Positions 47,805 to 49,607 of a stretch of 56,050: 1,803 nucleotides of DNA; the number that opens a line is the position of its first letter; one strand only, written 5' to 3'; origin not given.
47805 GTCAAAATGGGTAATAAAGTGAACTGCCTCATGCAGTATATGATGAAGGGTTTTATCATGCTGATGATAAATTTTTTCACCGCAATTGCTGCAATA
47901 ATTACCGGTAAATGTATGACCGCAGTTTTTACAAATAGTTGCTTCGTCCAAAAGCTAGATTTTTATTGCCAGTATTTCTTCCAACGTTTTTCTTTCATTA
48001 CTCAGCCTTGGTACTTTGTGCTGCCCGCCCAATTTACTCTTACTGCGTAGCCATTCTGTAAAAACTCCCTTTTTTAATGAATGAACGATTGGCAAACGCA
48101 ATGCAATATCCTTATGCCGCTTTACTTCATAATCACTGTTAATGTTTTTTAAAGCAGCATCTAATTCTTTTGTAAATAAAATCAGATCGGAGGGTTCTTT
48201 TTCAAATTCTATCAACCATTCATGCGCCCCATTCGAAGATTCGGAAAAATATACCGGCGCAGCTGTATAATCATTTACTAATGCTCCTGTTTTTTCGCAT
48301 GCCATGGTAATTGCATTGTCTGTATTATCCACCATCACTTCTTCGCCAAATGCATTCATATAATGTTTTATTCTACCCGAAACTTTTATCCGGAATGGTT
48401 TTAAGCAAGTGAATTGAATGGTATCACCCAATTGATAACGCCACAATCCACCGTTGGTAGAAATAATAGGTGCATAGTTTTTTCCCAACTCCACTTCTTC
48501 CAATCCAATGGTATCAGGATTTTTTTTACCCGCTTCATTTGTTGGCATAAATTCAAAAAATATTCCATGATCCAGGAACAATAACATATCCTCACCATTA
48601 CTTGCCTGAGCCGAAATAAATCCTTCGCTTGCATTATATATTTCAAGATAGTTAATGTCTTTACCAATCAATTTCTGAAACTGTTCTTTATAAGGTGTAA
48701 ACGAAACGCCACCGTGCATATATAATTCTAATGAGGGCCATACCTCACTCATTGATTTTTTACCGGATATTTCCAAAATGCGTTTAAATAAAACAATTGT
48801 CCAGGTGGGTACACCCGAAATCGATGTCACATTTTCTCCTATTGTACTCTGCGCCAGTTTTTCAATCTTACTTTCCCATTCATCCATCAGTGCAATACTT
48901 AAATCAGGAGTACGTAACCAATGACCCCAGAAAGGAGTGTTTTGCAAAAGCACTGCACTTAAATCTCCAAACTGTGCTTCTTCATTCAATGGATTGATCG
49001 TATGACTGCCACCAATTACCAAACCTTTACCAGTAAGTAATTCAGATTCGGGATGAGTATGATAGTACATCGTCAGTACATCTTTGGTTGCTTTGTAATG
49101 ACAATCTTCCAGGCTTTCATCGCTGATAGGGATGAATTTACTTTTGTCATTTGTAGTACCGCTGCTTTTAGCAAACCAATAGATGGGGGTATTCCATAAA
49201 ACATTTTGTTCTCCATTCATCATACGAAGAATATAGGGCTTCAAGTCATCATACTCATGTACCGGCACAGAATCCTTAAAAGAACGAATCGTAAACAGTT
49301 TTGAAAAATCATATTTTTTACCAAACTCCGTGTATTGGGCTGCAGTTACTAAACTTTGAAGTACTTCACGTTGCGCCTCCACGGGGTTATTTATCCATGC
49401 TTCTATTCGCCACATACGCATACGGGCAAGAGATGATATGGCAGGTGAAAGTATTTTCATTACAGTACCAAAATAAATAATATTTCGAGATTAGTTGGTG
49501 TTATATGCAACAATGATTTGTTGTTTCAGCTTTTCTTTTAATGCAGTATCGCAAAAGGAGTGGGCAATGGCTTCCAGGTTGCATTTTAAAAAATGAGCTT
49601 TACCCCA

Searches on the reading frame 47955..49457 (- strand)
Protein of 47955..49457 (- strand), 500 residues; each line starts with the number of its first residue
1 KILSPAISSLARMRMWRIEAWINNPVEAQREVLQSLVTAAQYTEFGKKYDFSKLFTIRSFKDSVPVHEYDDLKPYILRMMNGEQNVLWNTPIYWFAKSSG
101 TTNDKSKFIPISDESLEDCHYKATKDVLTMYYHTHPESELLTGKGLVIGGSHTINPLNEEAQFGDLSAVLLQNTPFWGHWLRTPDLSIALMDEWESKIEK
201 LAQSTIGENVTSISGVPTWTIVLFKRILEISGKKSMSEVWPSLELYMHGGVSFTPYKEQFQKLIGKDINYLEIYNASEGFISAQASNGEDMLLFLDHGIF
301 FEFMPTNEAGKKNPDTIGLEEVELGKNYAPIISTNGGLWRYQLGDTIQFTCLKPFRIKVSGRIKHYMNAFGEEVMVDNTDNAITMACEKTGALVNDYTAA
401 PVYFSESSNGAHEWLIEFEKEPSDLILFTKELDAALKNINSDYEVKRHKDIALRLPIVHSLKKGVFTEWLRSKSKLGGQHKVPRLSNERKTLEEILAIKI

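Call 63: find_related_loci(query=window:47955-49457:-, collection=metagenome_contigs, flank=10000)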
Query window:47955-49457:- (500 aa) in metagenome_contigs; peptide patterns used: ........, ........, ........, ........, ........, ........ (x = any residue, [..] = any of these).
600 stretches matched a pattern (row limit reached: there are more); 587 encode a relative of the query (tblastn E <= 1e-3); the best 80 are kept; 80 distinct loci.
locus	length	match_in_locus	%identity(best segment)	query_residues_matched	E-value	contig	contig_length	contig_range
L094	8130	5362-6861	91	1-500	0e+0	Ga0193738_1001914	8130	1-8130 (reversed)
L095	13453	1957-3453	82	1-498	0e+0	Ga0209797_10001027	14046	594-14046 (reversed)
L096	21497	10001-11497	81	1-498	0e+0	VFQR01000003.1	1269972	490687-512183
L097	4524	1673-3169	81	1-498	0e+0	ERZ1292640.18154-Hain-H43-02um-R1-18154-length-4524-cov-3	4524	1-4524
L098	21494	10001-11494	81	2-498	0e+0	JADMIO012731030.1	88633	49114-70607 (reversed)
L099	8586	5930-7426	80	1-498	0e+0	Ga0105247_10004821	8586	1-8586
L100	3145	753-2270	79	1-498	0e+0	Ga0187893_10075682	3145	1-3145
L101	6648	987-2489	79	1-500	0e+0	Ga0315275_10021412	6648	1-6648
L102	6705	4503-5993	81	1-496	0e+0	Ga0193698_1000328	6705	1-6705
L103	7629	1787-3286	80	1-499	0e+0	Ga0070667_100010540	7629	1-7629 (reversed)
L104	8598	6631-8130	80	2-500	0e+0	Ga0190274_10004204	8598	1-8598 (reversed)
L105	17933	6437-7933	80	1-498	0e+0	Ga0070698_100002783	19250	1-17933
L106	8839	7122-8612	79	1-496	0e+0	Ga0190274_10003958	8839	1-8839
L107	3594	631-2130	80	2-500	0e+0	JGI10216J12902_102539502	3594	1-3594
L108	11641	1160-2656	79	1-498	0e+0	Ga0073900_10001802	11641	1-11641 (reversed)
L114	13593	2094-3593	78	1-499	0e+0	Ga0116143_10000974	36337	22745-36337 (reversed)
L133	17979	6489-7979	78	1-496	0e+0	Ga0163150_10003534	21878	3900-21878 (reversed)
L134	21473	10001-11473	79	11-500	0e+0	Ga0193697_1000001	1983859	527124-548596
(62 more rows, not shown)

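Call 66: search_protein_families(library=pfam, proteins=[L134:12820-14388:-, L134:14398-15783:-, L096:12340-13212:-, L096:13208-14068:-, L133:10156-10725:+, L133:9477-10004:+, L134:16533-17114:+, L134:17147-17725:+, L114:4844-6457:+, L114:3607-4800:+], max_evalue=0.001)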
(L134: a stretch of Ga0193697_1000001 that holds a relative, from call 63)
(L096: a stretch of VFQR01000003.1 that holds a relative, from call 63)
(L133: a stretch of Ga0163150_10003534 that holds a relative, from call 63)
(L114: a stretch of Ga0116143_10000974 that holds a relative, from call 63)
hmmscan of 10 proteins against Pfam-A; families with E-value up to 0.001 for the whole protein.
L134:12820-14388:- (522 aa): 2 families
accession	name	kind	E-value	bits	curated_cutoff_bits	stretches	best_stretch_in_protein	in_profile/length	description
PF05193.26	Peptidase_M16_C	-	1.8e-15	57.7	23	1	181-316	2-135/181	Peptidase M16 inactive domain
PF00675.25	Peptidase_M16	-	2e-09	38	22.3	1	28-143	5-119/149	Insulinase (Peptidase family M16)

L134:14398-15783:- (461 aa): 2 families
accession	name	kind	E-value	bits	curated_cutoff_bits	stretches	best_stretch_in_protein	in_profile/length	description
PF05193.26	Peptidase_M16_C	-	3.6e-23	82.8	23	1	219-387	10-180/181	Peptidase M16 inactive domain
PF00675.25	Peptidase_M16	-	6.8e-23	81.7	22.3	1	68-200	15-146/149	Insulinase (Peptidase family M16)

L096:12340-13212:- (290 aa): 1 family
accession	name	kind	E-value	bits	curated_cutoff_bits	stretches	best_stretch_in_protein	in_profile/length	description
PF03781.23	FGE-sulfatase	-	2.8e-22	80.1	23.3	2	55-187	43-153/255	Sulfatase-modifying factor enzyme 1-like domain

L096:13208-14068:- (286 aa): 1 family
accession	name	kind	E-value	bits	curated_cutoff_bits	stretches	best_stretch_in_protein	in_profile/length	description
PF03781.23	FGE-sulfatase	-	5.5e-24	85.6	23.3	1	44-244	35-190/255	Sulfatase-modifying factor enzyme 1-like domain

L133:10156-10725:+ (190 aa): 0 families

L133:9477-10004:+ (176 aa): 0 families

L134:16533-17114:+ (194 aa): 0 families

L134:17147-17725:+ (193 aa): 0 families

L114:4844-6457:+ (538 aa): 6 families
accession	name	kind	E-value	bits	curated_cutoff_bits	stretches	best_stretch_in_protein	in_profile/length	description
PF02463.25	SMC_N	-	1.2e-14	54.7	40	1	3-291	2-205/220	RecF/RecN/SMC N terminal domain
PF13175.12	AAA_15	-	1.1e-12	48.8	32.1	1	1-63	1-55/374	AAA ATPase domain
PF13304.12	AAA_21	-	5.2e-10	40.3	27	1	29-287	2-302/304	AAA domain, putative AbiEii toxin, Type IV TA system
PF13476.12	AAA_23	-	3.1e-07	31.6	27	1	5-62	1-55/201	AAA domain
PF13514.12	AAA_27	-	4e-06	27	22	1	1-47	1-47/206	AAA domain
PF13555.12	AAA_29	-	2e-05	24.7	27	1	4-47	2-43/61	P-loop containing region of AAA domain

L114:3607-4800:+ (398 aa): 1 family
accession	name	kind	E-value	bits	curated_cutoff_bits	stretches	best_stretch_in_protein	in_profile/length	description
PF07995.17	GSDH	-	4.9e-07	29.8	25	1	202-303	158-262/332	Glucose / Sorbosone dehydrogenase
